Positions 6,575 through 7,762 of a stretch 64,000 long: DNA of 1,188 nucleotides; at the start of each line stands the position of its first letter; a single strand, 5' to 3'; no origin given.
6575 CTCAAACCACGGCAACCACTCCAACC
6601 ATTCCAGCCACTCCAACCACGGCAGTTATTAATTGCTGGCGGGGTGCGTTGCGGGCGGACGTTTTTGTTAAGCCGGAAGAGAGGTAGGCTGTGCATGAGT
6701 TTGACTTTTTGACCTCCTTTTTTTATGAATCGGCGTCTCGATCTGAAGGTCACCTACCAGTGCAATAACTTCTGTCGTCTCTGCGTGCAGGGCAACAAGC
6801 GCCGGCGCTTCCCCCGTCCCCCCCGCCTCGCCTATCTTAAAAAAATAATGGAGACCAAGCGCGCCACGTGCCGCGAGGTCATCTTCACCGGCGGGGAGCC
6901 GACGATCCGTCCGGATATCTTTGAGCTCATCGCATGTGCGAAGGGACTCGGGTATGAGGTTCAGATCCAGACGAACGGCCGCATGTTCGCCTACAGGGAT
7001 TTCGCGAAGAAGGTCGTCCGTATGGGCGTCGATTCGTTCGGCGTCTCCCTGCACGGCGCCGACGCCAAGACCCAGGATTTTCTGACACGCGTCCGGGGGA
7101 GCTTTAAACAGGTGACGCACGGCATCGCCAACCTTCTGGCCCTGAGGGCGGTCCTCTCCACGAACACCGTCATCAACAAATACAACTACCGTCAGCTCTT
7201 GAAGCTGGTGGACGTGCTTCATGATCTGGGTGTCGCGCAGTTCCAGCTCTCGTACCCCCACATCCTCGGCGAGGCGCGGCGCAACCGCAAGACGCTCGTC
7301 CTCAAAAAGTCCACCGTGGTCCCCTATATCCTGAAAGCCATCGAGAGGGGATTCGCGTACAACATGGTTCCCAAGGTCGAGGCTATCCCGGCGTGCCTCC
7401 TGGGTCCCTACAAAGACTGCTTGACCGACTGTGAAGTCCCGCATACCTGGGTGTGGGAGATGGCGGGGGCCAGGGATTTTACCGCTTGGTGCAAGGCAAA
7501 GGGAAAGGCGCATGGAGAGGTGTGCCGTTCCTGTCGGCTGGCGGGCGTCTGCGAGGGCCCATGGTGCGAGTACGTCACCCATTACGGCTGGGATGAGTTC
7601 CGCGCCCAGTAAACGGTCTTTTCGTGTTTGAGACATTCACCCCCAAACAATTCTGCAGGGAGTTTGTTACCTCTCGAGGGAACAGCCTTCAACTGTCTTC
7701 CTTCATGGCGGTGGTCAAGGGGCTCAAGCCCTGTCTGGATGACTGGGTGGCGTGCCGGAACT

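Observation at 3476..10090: Expanded His-Xaa-Ser (Hxs) radical-SAM peptide operon: ten coupled genes, about half outside the described HxsABCD core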

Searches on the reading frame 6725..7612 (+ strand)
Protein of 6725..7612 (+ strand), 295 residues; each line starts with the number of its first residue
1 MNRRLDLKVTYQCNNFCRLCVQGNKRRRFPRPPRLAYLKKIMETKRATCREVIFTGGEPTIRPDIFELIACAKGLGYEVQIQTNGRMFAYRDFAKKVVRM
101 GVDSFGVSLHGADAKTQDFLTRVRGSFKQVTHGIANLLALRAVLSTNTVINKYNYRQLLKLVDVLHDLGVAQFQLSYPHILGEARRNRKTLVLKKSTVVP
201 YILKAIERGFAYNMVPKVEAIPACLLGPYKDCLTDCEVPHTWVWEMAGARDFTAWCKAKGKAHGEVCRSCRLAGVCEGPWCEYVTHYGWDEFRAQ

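Call 3: search_protein_families(library=ncbifam, proteins=[window:6725-7612:+], max_evalue=0.01)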
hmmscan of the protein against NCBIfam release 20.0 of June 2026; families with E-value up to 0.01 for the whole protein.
window:6725-7612:+ (295 aa): 55 families (the best 25 are shown)
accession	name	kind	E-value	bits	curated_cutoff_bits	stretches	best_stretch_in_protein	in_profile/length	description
NF038332.1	rSAM_rare_HxsC4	exception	8.8e-35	120.4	500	2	3-173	14-189/335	radical SAM protein HxsC4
TIGR03977.1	rSAM_pair_HxsC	equivalog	7e-27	94.1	267.9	1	7-227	29-254/292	His-Xaa-Ser system radical SAM maturase HxsC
TIGR04545.1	rSAM_ahbD_hemeb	equivalog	3.5e-22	79.3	500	1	8-175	5-172/339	heme b synthase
TIGR04317.1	W_rSAM_matur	equivalog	7.5e-22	77.9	380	1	3-231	4-235/349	tungsten cofactor oxidoreductase radical SAM maturase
TIGR04051.1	rSAM_NirJ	equivalog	1.5e-21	76.8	515.45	1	10-195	9-193/354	heme d1 biosynthesis radical SAM protein NirJ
TIGR04055.1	rSAM_NirJ2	equivalog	3.9e-20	72.6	500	1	9-176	6-172/326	putative heme d1 biosynthesis radical SAM protein NirJ2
TIGR04054.1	rSAM_NirJ1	equivalog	4.4e-20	71.6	650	1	8-170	41-202/387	putative heme d1 biosynthesis radical SAM protein NirJ1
TIGR04053.2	TIGR04053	equivalog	4.7e-20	72.1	395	1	10-203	15-211/366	TIGR04053 family radical SAM/SPASM domain-containing protein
TIGR02668.1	moaA_archaeal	equivalog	6.7e-20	71.3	325.25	1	5-199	12-207/303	GTP 3',8-cyclase MoaA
TIGR04466.1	rSAM_BlsE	equivalog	2.2e-19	70.1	400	1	2-176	2-173/327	cytosylglucuronate decarboxylase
TIGR02666.1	moaA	equivalog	3e-19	69.2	284.05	1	5-171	12-186/336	GTP 3',8-cyclase MoaA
TIGR04251.1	SCM_rSAM_ScmF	equivalog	3.7e-19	69.3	400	1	7-182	8-188/353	SynChlorMet cassette radical SAM/SPASM protein ScmF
NF045574.1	sacti_mat_StsB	exception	3e-17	62.6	625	1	37-187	130-278/466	StsB family radical SAM/SPASM domain sactipeptide maturase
TIGR04303.1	GeoRSP_rSAM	equivalog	2.3e-16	60.3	400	1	8-194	10-193/325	GeoRSP system radical SAM/SPASM protein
TIGR04546.1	rSAM_ahbC_deAc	equivalog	2.9e-16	59.2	650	1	8-172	44-207/390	12,18-didecarboxysiroheme deacetylase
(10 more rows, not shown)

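Call 4: search_protein_families(library=pfam, proteins=[window:6725-7612:+], max_evalue=0.01)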
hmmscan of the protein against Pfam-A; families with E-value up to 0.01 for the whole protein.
window:6725-7612:+ (295 aa): 1 family
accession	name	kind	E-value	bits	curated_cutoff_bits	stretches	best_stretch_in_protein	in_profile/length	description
PF04055.27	Radical_SAM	-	1.4e-20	74.5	29.5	1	8-163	2-164/166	Radical SAM superfamily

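Call 50: search_protein_families(library=padloc, proteins=[window:6725-7612:+], max_evalue=0.001)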
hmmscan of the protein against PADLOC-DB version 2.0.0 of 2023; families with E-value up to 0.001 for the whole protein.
window:6725-7612:+ (295 aa): 3 families
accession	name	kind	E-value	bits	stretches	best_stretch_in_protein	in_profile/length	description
PDLC02903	pVip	-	6.9e-18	63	1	8-164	5-160/257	Viperins not associated with kinases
PDLC02904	pVip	-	2.1e-17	61.5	1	8-159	8-158/262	Viperins associated with kinases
PDLC02905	pVip-kinase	-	4.5e-05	20.9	1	12-158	191-345/474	Viperin-kinase fusion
